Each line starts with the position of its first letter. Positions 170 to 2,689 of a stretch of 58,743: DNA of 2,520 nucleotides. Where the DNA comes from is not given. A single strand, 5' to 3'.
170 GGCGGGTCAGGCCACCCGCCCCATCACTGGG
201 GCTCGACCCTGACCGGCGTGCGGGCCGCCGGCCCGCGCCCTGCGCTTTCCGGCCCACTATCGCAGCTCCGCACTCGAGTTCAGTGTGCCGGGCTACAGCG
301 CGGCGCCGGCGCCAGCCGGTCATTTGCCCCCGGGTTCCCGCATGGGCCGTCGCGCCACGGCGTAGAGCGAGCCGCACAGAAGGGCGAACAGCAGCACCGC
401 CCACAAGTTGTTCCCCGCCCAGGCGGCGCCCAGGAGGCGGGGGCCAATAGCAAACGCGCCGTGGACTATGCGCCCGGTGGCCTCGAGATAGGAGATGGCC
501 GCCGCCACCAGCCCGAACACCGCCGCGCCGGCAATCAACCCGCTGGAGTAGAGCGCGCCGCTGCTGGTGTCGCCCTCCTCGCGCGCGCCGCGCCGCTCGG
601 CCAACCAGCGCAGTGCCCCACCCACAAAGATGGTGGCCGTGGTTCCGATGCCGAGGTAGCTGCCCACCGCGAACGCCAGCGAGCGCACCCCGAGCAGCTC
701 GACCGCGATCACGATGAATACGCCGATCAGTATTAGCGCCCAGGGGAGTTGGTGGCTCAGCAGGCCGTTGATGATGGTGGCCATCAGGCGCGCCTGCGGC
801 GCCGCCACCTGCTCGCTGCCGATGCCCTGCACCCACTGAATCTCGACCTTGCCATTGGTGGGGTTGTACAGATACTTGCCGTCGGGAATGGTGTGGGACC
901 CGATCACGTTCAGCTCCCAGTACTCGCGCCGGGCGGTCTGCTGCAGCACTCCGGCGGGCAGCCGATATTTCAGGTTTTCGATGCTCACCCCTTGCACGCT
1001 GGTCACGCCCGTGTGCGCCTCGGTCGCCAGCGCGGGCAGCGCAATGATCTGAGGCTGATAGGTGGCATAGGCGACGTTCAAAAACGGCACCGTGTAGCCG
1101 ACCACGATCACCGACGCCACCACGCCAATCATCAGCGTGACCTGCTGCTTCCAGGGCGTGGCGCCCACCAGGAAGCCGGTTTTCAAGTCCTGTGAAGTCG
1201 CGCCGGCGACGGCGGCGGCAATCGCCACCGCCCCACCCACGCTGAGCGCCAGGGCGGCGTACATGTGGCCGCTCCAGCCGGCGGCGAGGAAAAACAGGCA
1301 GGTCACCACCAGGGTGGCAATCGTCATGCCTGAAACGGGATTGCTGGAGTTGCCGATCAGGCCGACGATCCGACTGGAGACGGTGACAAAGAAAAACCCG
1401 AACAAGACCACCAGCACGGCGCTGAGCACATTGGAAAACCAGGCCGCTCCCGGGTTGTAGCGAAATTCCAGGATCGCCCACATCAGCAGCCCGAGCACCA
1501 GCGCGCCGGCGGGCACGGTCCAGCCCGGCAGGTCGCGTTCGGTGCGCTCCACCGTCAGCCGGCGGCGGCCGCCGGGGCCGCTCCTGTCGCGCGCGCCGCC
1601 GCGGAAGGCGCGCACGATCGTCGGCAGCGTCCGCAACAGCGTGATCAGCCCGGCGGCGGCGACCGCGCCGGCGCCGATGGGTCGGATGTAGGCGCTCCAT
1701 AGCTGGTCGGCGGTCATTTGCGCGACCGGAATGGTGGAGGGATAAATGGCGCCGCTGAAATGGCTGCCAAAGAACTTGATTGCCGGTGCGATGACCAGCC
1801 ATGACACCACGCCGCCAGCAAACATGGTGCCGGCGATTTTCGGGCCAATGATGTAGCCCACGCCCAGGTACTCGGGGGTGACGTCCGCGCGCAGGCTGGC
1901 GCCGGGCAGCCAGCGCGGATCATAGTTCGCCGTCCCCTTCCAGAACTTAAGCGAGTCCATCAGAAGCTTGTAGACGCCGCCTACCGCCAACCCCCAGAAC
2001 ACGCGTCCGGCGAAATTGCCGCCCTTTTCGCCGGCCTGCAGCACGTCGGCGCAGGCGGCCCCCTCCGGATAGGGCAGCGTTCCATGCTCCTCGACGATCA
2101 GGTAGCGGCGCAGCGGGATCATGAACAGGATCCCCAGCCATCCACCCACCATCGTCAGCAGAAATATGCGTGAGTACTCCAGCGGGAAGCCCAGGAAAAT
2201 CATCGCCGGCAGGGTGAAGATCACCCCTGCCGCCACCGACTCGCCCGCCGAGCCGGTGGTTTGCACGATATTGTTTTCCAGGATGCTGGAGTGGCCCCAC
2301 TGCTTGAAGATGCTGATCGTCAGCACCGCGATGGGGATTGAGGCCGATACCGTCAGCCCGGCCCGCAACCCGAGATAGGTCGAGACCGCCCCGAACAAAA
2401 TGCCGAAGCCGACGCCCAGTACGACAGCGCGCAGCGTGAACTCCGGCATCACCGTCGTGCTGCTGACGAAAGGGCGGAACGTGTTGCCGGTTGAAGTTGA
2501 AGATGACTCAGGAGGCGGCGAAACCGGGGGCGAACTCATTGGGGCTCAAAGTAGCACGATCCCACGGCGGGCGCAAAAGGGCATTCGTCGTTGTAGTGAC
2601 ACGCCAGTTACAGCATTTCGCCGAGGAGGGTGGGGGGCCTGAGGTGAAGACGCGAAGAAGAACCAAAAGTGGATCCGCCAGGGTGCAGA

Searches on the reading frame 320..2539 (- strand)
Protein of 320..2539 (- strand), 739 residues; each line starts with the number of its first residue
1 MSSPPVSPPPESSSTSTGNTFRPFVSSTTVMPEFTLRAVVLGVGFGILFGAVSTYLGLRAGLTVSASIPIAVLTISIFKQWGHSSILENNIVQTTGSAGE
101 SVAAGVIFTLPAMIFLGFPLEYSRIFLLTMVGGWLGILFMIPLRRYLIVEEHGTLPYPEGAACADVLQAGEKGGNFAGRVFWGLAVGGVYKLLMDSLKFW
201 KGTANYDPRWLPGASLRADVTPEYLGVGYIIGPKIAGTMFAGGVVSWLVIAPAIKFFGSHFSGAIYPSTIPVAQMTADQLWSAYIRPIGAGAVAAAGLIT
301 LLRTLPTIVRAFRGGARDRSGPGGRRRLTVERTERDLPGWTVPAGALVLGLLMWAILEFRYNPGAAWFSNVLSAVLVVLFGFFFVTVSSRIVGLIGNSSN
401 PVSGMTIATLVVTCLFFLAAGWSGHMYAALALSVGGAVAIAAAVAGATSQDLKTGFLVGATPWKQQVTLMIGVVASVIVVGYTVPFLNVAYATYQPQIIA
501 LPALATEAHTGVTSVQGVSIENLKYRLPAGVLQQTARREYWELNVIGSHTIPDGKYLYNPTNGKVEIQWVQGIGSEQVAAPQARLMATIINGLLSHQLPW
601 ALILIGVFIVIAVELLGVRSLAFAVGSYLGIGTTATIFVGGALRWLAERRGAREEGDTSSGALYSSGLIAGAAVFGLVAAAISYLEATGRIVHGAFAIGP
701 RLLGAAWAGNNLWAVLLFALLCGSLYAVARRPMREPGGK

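Call 14: find_encoding_contigs(protein=window:320-2539:-, flank=10000, max_places=6)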
Protein window:320-2539:- (739 aa): 1 contig read that carries it; 1 place shown.
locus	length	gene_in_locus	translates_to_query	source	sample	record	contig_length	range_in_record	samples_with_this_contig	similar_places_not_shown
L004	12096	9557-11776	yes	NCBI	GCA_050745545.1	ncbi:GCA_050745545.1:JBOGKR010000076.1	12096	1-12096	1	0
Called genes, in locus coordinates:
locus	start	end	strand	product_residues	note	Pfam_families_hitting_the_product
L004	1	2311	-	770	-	PF13088:BNR_2 (faint), PF15902:Sortilin-Vps10 (weak)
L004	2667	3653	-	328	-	PF02618:YceG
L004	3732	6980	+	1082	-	PF05345:He_PIG, PF17963:Big_9 (faint), PF24908:Ig_SIBA-E_2nd (faint), PF08309:LVIVD (faint), PF05345:He_PIG, PF19077:Big_13 (faint), PF15418:DUF4625 (faint), PF05345:He_PIG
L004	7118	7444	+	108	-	PF17209:Hfq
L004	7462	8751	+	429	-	PF13167:GTP-bdg_N, PF16360:GTP-bdg_M, PF01926:MMR_HSR1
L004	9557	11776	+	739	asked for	PF03169:OPT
